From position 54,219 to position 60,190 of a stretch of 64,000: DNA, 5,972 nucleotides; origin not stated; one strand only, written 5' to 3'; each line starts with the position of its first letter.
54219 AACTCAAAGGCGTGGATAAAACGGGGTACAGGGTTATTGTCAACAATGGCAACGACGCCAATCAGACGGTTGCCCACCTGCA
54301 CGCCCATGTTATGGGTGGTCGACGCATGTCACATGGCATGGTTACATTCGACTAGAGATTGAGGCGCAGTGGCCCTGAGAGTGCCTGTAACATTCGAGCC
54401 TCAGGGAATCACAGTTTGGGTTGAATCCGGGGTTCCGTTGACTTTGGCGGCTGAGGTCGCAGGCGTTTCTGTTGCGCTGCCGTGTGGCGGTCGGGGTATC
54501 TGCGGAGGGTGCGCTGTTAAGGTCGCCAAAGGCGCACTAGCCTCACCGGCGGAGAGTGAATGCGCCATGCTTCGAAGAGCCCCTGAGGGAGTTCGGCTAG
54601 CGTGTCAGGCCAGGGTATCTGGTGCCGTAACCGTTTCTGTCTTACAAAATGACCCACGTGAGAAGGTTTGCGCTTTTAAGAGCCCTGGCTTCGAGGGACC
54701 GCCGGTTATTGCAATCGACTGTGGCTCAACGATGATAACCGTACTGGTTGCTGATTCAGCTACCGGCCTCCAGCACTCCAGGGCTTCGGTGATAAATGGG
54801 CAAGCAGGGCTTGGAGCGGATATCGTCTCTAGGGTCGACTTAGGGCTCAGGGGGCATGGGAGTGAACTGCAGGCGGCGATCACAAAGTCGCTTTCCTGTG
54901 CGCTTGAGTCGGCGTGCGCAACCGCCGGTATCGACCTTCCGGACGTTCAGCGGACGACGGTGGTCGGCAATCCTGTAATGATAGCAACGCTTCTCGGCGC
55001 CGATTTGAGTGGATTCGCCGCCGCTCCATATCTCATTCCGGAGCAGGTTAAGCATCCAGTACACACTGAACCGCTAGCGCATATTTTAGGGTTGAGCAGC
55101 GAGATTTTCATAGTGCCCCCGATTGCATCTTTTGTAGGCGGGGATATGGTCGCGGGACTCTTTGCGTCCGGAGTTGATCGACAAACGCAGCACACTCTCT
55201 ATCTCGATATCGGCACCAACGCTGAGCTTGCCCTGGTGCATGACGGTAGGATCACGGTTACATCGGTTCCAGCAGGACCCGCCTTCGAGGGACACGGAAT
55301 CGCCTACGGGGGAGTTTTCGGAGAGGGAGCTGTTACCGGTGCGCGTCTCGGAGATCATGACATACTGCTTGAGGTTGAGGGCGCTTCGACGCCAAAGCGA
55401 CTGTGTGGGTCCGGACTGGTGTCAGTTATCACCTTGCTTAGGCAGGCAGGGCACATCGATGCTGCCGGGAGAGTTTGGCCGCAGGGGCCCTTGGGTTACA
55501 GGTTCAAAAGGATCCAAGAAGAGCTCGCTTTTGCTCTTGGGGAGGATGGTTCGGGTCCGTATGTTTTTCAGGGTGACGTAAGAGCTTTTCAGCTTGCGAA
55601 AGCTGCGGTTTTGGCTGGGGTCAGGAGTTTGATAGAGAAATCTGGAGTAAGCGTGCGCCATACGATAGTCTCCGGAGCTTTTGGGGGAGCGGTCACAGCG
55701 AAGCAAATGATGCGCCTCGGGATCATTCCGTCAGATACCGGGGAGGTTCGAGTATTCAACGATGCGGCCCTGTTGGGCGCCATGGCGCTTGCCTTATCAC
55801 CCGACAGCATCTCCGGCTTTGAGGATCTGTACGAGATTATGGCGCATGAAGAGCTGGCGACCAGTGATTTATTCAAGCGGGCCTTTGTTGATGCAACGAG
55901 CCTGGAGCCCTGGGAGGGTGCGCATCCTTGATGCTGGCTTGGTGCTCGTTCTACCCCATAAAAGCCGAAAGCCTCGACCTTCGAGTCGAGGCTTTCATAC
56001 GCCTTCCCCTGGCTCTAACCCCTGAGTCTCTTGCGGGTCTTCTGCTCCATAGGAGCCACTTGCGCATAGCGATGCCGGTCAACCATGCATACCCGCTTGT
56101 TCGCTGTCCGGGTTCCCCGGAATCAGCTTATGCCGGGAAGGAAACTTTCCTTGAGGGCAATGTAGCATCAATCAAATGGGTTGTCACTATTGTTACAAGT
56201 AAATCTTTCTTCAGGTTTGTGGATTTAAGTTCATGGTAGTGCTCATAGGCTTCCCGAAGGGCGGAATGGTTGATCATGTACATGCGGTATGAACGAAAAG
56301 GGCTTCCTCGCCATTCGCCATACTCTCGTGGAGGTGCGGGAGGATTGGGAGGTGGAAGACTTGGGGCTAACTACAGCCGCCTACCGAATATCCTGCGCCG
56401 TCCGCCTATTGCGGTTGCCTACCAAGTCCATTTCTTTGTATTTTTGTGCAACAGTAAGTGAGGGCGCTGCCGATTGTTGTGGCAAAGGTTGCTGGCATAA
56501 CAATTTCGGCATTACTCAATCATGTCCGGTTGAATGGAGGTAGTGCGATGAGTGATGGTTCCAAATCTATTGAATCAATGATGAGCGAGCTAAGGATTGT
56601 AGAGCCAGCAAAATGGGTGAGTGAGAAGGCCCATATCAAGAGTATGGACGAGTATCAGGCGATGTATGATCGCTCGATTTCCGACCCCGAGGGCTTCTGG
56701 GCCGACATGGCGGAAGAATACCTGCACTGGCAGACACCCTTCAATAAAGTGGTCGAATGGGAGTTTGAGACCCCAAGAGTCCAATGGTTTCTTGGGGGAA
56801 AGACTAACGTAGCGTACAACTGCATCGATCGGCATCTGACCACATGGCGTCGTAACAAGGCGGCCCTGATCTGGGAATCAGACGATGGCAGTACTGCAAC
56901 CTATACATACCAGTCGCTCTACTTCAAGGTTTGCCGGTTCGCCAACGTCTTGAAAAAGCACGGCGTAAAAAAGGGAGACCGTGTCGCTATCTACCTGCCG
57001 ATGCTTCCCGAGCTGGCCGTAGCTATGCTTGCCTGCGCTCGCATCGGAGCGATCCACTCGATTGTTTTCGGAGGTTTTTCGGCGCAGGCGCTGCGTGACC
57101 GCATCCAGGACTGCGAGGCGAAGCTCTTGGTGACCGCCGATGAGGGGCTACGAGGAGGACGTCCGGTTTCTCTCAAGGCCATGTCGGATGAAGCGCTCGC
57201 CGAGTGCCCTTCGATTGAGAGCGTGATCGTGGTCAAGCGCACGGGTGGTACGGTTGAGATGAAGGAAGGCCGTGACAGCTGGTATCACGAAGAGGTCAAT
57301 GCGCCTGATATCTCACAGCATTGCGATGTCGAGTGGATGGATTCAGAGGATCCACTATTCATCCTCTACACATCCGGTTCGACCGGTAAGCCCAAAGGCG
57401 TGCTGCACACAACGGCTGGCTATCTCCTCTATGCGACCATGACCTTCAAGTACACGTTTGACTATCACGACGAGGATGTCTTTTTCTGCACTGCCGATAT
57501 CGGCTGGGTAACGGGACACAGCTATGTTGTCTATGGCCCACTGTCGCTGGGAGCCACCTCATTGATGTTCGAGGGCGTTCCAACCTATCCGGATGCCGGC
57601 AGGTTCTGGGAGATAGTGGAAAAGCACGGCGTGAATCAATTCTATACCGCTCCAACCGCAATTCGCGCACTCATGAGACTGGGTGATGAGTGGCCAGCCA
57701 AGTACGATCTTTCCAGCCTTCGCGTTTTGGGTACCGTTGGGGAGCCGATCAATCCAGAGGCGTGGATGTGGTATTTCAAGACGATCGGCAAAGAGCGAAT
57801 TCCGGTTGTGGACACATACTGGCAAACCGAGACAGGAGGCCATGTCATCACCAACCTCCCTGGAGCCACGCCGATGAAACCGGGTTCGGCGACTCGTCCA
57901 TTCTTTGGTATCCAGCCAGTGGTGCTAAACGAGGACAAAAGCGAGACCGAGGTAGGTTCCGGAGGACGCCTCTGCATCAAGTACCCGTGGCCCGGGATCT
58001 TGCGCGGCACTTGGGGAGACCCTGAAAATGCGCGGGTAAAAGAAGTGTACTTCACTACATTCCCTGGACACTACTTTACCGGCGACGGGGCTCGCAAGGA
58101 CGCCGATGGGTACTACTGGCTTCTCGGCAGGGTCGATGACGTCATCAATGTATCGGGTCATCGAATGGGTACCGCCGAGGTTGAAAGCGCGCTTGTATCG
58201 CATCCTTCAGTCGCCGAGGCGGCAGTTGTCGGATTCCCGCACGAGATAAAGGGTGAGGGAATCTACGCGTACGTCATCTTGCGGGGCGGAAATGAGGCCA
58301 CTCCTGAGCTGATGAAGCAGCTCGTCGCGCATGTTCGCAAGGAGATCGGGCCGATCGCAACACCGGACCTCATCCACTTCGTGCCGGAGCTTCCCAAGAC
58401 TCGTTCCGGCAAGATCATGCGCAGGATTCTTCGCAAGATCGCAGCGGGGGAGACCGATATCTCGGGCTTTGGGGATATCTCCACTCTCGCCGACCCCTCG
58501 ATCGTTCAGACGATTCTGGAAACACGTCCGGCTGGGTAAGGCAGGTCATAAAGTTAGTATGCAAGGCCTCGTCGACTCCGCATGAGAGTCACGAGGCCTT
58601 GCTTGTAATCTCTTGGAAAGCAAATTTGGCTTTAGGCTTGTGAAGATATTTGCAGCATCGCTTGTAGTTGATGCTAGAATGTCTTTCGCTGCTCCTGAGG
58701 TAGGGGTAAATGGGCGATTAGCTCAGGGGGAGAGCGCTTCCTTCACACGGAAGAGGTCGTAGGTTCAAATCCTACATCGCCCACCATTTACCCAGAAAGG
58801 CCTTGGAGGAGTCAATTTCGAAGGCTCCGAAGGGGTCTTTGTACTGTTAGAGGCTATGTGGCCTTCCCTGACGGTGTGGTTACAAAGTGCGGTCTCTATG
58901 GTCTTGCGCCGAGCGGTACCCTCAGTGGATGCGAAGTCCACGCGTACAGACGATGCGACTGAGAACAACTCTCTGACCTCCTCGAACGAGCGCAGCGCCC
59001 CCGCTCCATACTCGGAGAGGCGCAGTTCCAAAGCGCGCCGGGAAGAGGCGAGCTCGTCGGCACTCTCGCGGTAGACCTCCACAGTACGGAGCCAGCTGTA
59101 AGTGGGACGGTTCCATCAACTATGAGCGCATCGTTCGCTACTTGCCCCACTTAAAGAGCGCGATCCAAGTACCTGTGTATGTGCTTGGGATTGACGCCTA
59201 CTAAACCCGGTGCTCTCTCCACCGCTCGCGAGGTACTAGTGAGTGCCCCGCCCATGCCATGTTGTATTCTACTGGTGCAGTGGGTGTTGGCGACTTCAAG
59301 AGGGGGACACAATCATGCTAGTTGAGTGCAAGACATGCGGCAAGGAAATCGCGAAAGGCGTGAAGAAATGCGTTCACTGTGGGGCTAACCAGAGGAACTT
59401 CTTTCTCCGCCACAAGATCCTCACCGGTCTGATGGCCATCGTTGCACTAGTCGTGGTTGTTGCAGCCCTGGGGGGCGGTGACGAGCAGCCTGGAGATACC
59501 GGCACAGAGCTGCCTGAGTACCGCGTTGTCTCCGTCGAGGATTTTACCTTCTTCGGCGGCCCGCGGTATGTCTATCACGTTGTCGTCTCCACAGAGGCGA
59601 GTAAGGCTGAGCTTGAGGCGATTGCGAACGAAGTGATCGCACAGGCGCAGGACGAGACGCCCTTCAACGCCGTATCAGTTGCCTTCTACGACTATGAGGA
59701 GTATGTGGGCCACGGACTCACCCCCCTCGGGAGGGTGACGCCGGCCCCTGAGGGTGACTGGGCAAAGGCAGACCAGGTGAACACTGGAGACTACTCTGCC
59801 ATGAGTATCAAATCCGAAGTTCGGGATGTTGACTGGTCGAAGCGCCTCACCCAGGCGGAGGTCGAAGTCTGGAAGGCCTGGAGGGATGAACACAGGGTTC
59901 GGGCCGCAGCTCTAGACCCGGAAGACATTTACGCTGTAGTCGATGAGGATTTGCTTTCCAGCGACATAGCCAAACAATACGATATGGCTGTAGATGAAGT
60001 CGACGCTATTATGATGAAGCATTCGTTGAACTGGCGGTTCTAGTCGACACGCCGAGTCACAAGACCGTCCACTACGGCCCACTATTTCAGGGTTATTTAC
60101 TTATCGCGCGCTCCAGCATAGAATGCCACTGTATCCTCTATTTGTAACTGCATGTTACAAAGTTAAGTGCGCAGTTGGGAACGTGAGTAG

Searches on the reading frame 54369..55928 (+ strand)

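Call 37: search_protein_families(library=pfam, proteins=[window:54369-55928:+], max_evalue=0.001)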
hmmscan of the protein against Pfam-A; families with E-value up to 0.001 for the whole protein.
window:54369-55928:+ (520 aa): 3 families
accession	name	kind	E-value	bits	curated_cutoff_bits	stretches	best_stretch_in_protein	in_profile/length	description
PF14574.11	RACo_C_ter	-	1.6e-44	152.4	27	1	275-512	2-249/261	C-terminal domain of RACo the ASKHA domain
PF17651.6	Raco_middle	-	2.9e-29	102.2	26.8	1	114-271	3-162/163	RACo middle region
PF00111.32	Fer2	-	2.1e-08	34.4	21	1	8-83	2-76/77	2Fe-2S iron-sulfur cluster binding domain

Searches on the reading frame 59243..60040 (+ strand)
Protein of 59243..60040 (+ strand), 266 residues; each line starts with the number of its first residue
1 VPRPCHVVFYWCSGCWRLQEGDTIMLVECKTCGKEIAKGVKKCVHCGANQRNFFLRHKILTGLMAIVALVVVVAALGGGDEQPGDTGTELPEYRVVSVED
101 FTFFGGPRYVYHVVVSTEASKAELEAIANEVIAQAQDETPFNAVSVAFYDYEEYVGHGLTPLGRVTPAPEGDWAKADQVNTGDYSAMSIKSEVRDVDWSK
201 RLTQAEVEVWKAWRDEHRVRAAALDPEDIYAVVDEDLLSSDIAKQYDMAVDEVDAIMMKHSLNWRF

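Call 37: search_protein_families(library=pfam, proteins=[window:59243-60040:+], max_evalue=0.001)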
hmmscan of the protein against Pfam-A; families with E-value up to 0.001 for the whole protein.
window:59243-60040:+ (266 aa): 2 families
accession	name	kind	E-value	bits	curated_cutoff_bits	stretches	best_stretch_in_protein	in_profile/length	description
PF16175.11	DUF4875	-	7.4e-06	26.2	25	1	91-253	4-151/156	Domain of unknown function (DUF4875)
PF13240.11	Zn_Ribbon_1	-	0.00083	19.5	25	0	29-48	2-21/23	zinc-ribbon domain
